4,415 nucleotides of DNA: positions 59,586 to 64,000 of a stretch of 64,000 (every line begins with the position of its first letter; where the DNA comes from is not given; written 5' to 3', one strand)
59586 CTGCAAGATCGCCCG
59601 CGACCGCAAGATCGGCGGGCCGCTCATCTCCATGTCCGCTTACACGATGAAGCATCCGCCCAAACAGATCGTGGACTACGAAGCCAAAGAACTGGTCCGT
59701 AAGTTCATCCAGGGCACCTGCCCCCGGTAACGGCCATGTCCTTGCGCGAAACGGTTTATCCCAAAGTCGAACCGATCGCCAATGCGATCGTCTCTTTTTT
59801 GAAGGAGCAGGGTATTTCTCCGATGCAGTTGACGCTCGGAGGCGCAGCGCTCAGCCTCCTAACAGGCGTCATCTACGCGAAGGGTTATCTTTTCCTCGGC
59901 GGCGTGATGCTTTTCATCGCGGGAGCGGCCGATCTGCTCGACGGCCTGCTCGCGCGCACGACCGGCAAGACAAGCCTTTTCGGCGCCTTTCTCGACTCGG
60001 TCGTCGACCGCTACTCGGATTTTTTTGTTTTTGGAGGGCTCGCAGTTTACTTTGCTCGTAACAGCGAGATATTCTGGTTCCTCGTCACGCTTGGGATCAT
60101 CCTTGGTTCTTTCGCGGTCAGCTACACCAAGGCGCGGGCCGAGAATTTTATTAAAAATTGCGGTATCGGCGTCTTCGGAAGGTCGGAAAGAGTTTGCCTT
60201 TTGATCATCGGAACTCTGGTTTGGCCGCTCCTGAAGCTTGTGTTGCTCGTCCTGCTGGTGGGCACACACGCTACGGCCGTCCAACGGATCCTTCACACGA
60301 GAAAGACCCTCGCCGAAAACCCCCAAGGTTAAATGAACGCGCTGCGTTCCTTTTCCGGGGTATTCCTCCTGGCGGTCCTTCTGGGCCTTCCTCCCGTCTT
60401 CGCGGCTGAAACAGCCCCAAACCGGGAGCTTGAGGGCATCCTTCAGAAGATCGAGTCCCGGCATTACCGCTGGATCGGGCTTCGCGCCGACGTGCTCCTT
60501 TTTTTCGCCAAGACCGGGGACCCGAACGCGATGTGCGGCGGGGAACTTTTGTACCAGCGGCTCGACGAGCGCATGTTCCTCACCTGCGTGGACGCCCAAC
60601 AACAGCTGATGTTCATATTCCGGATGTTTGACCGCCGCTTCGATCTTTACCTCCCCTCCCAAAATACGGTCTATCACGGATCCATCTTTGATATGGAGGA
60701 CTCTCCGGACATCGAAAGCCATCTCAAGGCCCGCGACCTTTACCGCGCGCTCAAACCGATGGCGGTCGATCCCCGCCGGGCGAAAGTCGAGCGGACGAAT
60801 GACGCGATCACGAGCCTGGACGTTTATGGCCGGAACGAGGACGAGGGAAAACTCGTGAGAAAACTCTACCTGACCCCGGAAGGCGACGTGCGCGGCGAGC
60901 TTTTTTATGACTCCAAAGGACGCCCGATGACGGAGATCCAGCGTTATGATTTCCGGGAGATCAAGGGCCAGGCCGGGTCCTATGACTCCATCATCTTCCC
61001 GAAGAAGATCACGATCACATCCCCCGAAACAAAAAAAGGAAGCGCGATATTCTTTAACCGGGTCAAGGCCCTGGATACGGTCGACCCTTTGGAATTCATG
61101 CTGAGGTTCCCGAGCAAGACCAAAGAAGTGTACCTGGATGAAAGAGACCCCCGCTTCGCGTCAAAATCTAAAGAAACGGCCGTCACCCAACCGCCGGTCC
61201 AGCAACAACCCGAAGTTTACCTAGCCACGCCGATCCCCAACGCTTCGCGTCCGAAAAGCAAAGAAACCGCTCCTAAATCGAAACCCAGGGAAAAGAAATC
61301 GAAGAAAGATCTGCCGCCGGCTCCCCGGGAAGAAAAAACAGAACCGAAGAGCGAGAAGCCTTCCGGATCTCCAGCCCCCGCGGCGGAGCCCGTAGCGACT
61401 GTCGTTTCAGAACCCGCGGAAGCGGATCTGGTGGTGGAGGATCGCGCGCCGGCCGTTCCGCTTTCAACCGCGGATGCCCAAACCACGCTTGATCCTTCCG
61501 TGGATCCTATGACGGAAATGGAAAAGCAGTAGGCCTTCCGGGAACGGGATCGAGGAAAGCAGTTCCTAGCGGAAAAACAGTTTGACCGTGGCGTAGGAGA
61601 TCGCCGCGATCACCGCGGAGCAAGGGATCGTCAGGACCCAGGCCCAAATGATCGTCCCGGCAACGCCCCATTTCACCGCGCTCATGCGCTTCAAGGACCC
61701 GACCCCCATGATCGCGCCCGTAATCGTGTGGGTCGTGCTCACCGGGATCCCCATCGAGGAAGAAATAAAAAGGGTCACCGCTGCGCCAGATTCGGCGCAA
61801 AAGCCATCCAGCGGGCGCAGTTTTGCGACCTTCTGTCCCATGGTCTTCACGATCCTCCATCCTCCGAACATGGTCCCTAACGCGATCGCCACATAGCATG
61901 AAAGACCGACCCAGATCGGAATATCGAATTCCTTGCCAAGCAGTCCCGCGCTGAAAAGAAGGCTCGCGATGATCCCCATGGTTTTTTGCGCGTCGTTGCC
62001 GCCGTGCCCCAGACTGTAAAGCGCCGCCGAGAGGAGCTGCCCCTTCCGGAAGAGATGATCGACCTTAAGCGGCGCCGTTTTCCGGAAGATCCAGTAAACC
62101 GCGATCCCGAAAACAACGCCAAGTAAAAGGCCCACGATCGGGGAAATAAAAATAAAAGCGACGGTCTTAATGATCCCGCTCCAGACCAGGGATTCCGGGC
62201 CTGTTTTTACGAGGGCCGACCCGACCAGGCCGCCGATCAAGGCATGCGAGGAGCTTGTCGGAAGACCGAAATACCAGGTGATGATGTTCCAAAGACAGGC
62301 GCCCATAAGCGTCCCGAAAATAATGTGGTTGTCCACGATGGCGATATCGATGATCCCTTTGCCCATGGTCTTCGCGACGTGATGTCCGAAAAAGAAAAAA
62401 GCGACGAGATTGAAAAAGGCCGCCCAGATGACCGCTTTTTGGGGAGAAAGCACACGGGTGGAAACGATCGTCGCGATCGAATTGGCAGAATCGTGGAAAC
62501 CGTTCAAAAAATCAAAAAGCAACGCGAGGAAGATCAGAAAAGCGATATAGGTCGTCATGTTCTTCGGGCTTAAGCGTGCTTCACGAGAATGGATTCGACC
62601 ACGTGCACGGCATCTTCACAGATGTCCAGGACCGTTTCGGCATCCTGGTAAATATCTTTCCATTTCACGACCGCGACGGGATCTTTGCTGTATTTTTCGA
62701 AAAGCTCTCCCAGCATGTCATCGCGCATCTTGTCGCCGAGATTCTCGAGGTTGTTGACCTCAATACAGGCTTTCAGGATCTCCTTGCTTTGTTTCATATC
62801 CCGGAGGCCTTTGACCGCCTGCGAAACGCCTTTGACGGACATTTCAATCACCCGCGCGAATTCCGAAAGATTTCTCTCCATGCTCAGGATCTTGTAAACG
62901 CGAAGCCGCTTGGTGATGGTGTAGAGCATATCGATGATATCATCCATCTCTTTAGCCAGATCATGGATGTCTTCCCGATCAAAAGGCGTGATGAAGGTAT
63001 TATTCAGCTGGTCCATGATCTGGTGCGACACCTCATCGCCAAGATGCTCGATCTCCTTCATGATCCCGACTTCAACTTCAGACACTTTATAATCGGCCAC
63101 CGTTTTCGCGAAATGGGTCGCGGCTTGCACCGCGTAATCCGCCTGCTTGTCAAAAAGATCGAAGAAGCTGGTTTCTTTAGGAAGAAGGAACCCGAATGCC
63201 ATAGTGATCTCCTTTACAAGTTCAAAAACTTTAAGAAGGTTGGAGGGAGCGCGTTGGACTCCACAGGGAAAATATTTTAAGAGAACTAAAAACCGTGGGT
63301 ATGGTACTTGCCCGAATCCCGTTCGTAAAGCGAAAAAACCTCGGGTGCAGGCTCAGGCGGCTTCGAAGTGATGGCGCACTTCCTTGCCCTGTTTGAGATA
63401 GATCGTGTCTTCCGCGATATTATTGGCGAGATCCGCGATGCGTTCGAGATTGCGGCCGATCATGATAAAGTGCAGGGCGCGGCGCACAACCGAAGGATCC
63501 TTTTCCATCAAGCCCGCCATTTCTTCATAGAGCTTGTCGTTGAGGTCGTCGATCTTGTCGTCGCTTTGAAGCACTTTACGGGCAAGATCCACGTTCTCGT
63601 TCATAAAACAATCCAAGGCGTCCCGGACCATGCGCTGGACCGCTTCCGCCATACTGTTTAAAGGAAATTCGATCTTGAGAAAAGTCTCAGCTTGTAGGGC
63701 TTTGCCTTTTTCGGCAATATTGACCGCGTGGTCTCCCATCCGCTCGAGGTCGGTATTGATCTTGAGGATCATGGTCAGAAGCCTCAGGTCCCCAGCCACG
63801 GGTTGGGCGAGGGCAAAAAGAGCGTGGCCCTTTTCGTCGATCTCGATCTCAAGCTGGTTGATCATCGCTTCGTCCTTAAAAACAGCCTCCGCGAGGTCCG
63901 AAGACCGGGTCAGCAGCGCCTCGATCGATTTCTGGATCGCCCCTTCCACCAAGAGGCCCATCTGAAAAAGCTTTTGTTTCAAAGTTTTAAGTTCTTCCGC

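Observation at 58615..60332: Bacterial inositol-lipid cassette: myo-inositol-3-phosphate synthase plus a CDP-alcohol phosphatidyltransferase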

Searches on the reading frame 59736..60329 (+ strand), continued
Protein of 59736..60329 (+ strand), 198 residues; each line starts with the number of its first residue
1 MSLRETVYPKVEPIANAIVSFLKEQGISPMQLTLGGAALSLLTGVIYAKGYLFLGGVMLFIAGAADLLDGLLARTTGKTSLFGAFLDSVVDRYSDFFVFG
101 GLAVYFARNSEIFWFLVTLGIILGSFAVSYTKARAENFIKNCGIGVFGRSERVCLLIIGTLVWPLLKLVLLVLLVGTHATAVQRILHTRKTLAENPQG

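Call 79: fold_search(model_id=the predicted structure, library=pdb)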
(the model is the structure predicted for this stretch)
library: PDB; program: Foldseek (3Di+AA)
matches with E <= 10: 92; with E <= 0.001: 19
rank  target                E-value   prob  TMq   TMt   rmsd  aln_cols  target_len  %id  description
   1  5d92_A                4.2e-08  1.00  0.81  0.49   3.0       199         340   31  Structure of a phosphatidylinositolphosphate (PIP) synthase from Renibacterium Salmoninarum (released 2015-11-04)
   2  5d92_B                1.2e-07  1.00  0.81  0.49   3.2       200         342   31  Structure of a phosphatidylinositolphosphate (PIP) synthase from Renibacterium Salmoninarum (released 2015-11-04)
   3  6wm5_A                3.5e-07  1.00  0.81  0.49   3.4       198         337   30  Structure of a phosphatidylinositol-phosphate synthase (PIPS) from Mycobacterium kansasii (released 2020-05-27)
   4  5d92_C                4.5e-07  1.00  0.78  0.48   2.4       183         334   32  Structure of a phosphatidylinositolphosphate (PIP) synthase from Renibacterium Salmoninarum (released 2015-11-04)
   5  5d91                  5.1e-07  1.00  0.80  0.49   2.6       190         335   32  Structure of a phosphatidylinositolphosphate (PIP) synthase from Renibacterium Salmoninarum (released 2015-11-11)
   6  6wmv_A                8.9e-07  1.00  0.81  0.49   2.1       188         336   31  Structure of a phosphatidylinositol-phosphate synthase (PIPS) from Mycobacterium kansasii with evidence of substrate b (released 2020-05-27)
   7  4q7c_A                8.9e-07  1.00  0.78  0.49   3.0       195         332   24  Structure of AF2299, a CDP-alcohol phosphotransferase (released 2014-05-28)
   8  6h59_A                1.3e-06  1.00  0.78  0.77   2.5       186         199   33  Crystal structure of Mycobacterium tuberculosis phosphatidylinositol phosphate synthase (PgsA1) with CDP-DAG bound (released 2019-05-15)
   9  6wmv_C                1.6e-06  1.00  0.81  0.50   2.5       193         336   30  Structure of a phosphatidylinositol-phosphate synthase (PIPS) from Mycobacterium kansasii with evidence of substrate b (released 2020-05-27)
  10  4o6m_B                1.6e-06  1.00  0.80  0.48   2.9       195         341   24  Structure of AF2299, a CDP-alcohol phosphotransferase (CMP-bound) (released 2014-05-14)
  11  4o6m_A                2.1e-06  1.00  0.79  0.49   3.2       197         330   23  Structure of AF2299, a CDP-alcohol phosphotransferase (CMP-bound) (released 2014-05-14)
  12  6h53_A                2.4e-06  1.00  0.74  0.77   3.0       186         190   33  Crystal structure of Mycobacterium tuberculosis phosphatidylinositol phosphate synthase (PgsA1) in apo form (released 2019-05-15)
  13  6wm5_C                2.5e-06  1.00  0.80  0.49   2.3       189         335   31  Structure of a phosphatidylinositol-phosphate synthase (PIPS) from Mycobacterium kansasii (released 2020-05-27)
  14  6h5a_B                2.6e-06  1.00  0.74  0.70   2.9       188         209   33  Crystal structure of Mycobacterium tuberculosis phosphatidylinositol phosphate synthase (PgsA1) in complex with mangan (released 2019-05-15)
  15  6h5a_A                3.0e-06  1.00  0.76  0.73   2.8       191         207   33  Crystal structure of Mycobacterium tuberculosis phosphatidylinositol phosphate synthase (PgsA1) in complex with mangan (released 2019-05-15)
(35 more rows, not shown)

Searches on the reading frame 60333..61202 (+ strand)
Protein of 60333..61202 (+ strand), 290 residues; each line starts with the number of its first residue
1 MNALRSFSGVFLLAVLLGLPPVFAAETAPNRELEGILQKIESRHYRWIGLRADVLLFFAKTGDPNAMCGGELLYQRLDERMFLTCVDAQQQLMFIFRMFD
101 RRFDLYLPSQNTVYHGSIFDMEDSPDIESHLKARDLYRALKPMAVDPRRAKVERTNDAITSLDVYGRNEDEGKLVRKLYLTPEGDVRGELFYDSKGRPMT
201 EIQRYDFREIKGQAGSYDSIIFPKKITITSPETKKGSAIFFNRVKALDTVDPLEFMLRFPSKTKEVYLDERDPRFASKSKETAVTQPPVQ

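Call 18: find_homologous_proteins(query=window:60333-61202:+, max_evalue=0.001)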
Query window:60333-61202:+ (290 aa): 111 proteins with E <= 0.001 among 1533 candidates.
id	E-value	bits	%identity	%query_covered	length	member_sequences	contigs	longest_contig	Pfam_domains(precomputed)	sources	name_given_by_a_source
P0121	8.8e-191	650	100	100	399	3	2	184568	-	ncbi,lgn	-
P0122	1.4e-163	561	88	99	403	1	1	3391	-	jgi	-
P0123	6.0e-152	523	83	89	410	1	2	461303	-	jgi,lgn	jgi:hypothetical protein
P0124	1.8e-150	518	79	98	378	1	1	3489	-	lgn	-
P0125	4.5e-150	517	83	95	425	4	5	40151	-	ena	-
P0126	9.7e-149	512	81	95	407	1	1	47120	-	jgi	-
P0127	1.2e-148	512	81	95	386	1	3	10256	-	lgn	-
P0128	1.6e-148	512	78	99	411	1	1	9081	-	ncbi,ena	-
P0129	2.1e-148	511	80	99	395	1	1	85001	-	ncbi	ncbi:MAG: hypothetical protein V1673_02670 [Candidatus Omnitrophota bacterium]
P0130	4.2e-148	510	84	88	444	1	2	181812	-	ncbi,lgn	-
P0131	5.3e-147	507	79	98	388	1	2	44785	-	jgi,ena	-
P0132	2.6e-146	504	83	93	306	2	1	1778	-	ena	-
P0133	5.5e-146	503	82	94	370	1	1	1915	-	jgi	jgi:hypothetical protein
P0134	5.9e-146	503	80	96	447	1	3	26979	-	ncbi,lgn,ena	ncbi:MAG: hypothetical protein WCJ71_09325 [Candidatus Omnitrophota bacterium]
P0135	7.4e-146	503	78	97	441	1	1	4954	-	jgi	jgi:hypothetical protein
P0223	4.9e-86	307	48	99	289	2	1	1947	-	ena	-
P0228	3.0e-44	170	36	86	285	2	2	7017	-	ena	-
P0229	2.3e-39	153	40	75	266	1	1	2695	-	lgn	-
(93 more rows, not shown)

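Call 26: predict_structure(alignment_id=A1)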
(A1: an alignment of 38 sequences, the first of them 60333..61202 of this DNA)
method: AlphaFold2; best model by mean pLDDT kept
length: 290 residues; sequences in the alignment: 38
mean_pLDDT: 81.1   pTM: 0.73
mean pLDDT of the five models: 81.1, 80.6, 80.6, 80.3, 78.5
residues with pLDDT >= 90: 115; 70-90: 119; 50-70: 32; < 50: 24
segments of 3 or more residues with pLDDT < 50: 21-27, 275-290
pLDDT, mean of each block of 10 residues (from residue 1): 64 71 50 90 76 89 77 86 91 91 92 89 69 86 87 83 91 93 92 93 93 75 93 88 85 82 86 49 40
secondary structure, 60 per line:
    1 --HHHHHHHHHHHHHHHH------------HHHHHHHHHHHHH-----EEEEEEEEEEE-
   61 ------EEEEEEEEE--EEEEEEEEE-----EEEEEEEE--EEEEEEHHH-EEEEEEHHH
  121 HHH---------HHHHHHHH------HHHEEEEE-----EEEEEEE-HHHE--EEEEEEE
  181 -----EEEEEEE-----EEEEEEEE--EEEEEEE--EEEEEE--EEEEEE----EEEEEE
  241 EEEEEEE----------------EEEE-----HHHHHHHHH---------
elements in order: H3-18 H31-43 E49-59 E67-75 E78-86 E92-99 E102-107 E112-117 H118-123 H133-140 E150-154 E160-166 E174-180 E186-192 E198-205 E208-214 E217-222 E225-230 E235-247 E264-267 H273-281

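Call 29: fold_search(model_id=the predicted structure, library=pdb)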
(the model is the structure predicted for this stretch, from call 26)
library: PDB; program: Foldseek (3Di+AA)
matches with E <= 10: 1293; with E <= 0.001: 60
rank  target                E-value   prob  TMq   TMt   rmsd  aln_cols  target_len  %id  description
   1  4z48_A                5.2e-11  1.00  0.53  0.62   5.3       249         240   12  Crystal structure of a DUF1329 family protein (DESPIG_00262) from Desulfovibrio piger ATCC 29098 at 1.75 A resolution (released 2015-04-22)
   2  3bk5                  9.0e-11  1.00  0.52  0.62   5.5       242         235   14  Crystal structure of putative outer membrane lipoprotein-sorting protein domain from Vibrio parahaemolyticus (released 2008-02-05)
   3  3buu_B                1.1e-10  1.00  0.50  0.62   5.6       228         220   14  Crystal structure of LolA superfamily protein NE2245 from Nitrosomonas europaea (released 2008-01-22)
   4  3buu_A                1.8e-10  1.00  0.53  0.65   5.0       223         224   16  Crystal structure of LolA superfamily protein NE2245 from Nitrosomonas europaea (released 2008-01-22)
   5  9tp6_A                2.3e-10  1.00  0.53  0.62   5.3       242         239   12  Structure of LolA3 from Porphyromonas gingivalis (released 2026-02-18)
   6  9tp6_B                2.7e-10  1.00  0.51  0.60   5.3       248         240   12  Structure of LolA3 from Porphyromonas gingivalis (released 2026-02-18)
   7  2w7q_A                6.8e-09  1.00  0.36  0.50   8.3       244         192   11  Structure of Pseudomonas aeruginosa LolA (released 2009-12-29)
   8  9tpm                  7.6e-09  1.00  0.59  0.70   5.2       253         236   11  Structure of LolB from Porphyromonas gingivalis (released 2026-02-18)
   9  2w7q_B                1.2e-08  1.00  0.36  0.54   7.9       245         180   11  Structure of Pseudomonas aeruginosa LolA (released 2009-12-29)
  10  7z6w                  2.5e-08  1.00  0.39  0.54   6.5       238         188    9  Complex of E. coli LolA and lipoprotein (released 2022-09-07)
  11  8v1k_A                3.7e-08  1.00  0.39  0.55   6.8       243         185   11  Crystal structure of outer membrane lipoprotein carrier protein (LolA) from Francisella tularensis (released 2023-11-29)
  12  8t5t                  3.9e-08  1.00  0.33  0.45  11.3       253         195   14  Crystal structure of outer membrane lipoprotein carrier protein (LolA) from Borrelia burgdorferi (steric acid bound) (released 2023-06-28)
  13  7tpm                  5.1e-08  1.00  0.32  0.44  11.8       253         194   14  Structure of the outer-membrane lipoprotein carrier protein (LolA) from Borrelia burgdorferi (released 2023-03-15)
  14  8cgm_A                6.3e-08  1.00  0.35  0.48   9.1       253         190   15  Structure of the lipoprotein transporter LolA from Porphyromonas gingivalis (released 2023-06-21)
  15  6f3z_B                8.7e-08  1.00  0.40  0.57   8.7       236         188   10  Complex of E. coli LolA and periplasmic domain of LolC (released 2018-07-25)
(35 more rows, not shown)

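Call 62: find_encoding_contigs(protein=P0228, flank=5000, max_places=3)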
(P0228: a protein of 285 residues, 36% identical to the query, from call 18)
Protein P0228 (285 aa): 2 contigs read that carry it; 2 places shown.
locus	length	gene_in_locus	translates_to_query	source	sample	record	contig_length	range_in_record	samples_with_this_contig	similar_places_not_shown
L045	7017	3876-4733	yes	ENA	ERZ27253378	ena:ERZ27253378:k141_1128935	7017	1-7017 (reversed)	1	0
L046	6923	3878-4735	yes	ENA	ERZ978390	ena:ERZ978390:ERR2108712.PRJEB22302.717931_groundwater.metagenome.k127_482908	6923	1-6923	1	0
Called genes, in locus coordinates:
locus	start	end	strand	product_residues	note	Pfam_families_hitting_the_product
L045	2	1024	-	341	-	?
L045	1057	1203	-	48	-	-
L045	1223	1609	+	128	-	-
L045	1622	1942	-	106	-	PF01588:tRNA_bind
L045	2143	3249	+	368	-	PF01658:Inos-1-P_synth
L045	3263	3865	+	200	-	PF01066:CDP-OH_P_transf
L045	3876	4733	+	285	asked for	-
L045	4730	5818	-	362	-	PF04371:PAD_porph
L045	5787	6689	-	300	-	PF00795:CN_hydrolase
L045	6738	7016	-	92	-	?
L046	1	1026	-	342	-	?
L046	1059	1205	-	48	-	-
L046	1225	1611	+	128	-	-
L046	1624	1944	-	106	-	PF01588:tRNA_bind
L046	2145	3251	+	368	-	PF01658:Inos-1-P_synth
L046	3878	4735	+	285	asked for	-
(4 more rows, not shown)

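Call 63: find_encoding_contigs(protein=P0229, flank=5000, max_places=3)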
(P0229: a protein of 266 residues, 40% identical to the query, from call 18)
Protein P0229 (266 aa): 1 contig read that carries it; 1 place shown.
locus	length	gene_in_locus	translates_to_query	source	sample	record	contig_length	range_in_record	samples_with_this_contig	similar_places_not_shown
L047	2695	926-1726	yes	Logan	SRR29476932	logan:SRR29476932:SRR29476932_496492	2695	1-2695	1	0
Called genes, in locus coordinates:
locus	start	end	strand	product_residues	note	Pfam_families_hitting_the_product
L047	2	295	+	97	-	?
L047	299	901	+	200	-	PF01066:CDP-OH_P_transf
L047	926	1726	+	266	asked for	-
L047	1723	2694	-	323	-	?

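Call 64: find_encoding_contigs(protein=P0223, flank=5000, max_places=3)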
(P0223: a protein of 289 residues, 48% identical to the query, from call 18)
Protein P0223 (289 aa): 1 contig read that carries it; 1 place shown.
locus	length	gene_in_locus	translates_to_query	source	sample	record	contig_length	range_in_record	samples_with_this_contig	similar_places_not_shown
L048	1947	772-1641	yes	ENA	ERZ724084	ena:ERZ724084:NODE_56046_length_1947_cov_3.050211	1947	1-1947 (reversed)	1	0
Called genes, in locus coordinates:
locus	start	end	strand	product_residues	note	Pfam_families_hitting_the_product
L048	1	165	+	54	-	?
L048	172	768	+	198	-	PF01066:CDP-OH_P_transf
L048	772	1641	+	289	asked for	-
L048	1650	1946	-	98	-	?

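Call 65: search_protein_families(library=pfam, alignment_id=A1, max_evalue=1)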
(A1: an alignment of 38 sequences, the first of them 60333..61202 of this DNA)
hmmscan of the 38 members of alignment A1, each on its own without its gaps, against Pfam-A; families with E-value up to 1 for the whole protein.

A. member 1, window:60333-61202:+ (290 aa): 0 families

B. families by the number of members that match (of 38 scanned): 10 families
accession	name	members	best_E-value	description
PF18882.5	DUF5647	2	0.17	Family of unknown function (DUF5647)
PF18200.7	Big_11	1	0.055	Bacterial Ig-like domain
PF14125.13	DUF4292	1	0.063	Domain of unknown function (DUF4292)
PF14764.12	SPG48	1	0.084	AP-5 complex subunit, vesicle trafficking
PF05986.19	ADAMTS_spacer1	1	0.14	ADAM-TS Spacer 1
PF22743.2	PspAA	1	0.18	PspA-Associated protein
PF21065.3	Reovirus_L2_MT1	1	0.18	Reovirus core-spike protein lambda-2 (L2), methyltransferase-1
PF17132.9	Glyco_hydro_106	1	0.2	alpha-L-rhamnosidase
PF21249.2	GyrB_hook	1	0.22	GyrB, hook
PF11960.13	DUF3474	1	0.47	Domain of unknown function (DUF3474)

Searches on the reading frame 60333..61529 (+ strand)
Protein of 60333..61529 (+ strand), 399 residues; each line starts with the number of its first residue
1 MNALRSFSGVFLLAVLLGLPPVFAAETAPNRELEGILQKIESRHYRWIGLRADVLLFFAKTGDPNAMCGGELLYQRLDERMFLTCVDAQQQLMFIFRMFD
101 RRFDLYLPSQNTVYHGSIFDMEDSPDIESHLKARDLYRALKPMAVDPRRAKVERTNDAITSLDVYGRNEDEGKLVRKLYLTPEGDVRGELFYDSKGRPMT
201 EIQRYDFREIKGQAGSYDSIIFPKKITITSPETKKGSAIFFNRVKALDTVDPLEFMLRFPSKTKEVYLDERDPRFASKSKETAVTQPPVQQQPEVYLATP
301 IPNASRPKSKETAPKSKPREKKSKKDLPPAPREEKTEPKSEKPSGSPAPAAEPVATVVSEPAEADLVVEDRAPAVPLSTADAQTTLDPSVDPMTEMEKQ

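Call 3: search_protein_families(library=pfam, proteins=[window:60333-61529:+], max_evalue=0.01)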
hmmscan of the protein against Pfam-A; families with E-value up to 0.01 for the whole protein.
window:60333-61529:+ (399 aa): 0 families

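Call 4: search_protein_families(library=ncbifam, proteins=[window:60333-61529:+], max_evalue=0.01)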
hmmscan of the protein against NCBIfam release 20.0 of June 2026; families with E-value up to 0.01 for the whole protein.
window:60333-61529:+ (399 aa): 0 families

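Call 17: search_solved_structures(query=window:60333-61529:+, max_evalue=10)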
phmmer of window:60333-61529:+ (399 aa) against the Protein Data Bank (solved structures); distinct sequences matched with E-value up to 10: 0.

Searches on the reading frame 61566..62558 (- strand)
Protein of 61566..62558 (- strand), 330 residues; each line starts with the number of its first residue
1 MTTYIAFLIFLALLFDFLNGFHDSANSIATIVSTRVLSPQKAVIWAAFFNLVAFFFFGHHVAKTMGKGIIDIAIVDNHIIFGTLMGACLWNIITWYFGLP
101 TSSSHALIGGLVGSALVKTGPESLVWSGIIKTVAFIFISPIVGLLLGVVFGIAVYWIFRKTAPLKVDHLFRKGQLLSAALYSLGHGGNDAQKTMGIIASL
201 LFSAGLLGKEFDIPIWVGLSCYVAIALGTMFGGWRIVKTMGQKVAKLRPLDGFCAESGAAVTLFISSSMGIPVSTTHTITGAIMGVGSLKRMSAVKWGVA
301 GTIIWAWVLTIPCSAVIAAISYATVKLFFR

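Call 28: search_protein_families(library=pfam, proteins=[window:61566-62558:-], max_evalue=0.001)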
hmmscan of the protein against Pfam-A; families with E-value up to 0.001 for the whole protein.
window:61566-62558:- (330 aa): 1 family
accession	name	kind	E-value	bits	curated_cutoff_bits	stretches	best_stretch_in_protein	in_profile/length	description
PF01384.25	PHO4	-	5.4e-98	328.6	33.7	1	19-318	1-350/350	Phosphate transporter family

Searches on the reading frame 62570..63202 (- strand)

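Call 28: search_protein_families(library=pfam, proteins=[window:62570-63202:-], max_evalue=0.001)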
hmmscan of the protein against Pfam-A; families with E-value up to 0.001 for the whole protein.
window:62570-63202:- (210 aa): 1 family
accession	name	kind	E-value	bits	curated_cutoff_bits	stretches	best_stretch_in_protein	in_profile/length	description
PF01865.21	PhoU_div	-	7.8e-25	87.9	24.4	1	3-207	3-213/214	Protein of unknown function DUF47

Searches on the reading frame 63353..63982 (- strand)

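Call 28: search_protein_families(library=pfam, proteins=[window:63353-63982:-], max_evalue=0.001)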
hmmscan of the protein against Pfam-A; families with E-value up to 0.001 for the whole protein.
window:63353-63982:- (209 aa): 1 family
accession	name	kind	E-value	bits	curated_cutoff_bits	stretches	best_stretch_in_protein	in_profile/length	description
PF01895.24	PhoU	-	1.7e-47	160.1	23.5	2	108-192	1-88/89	PhoU domain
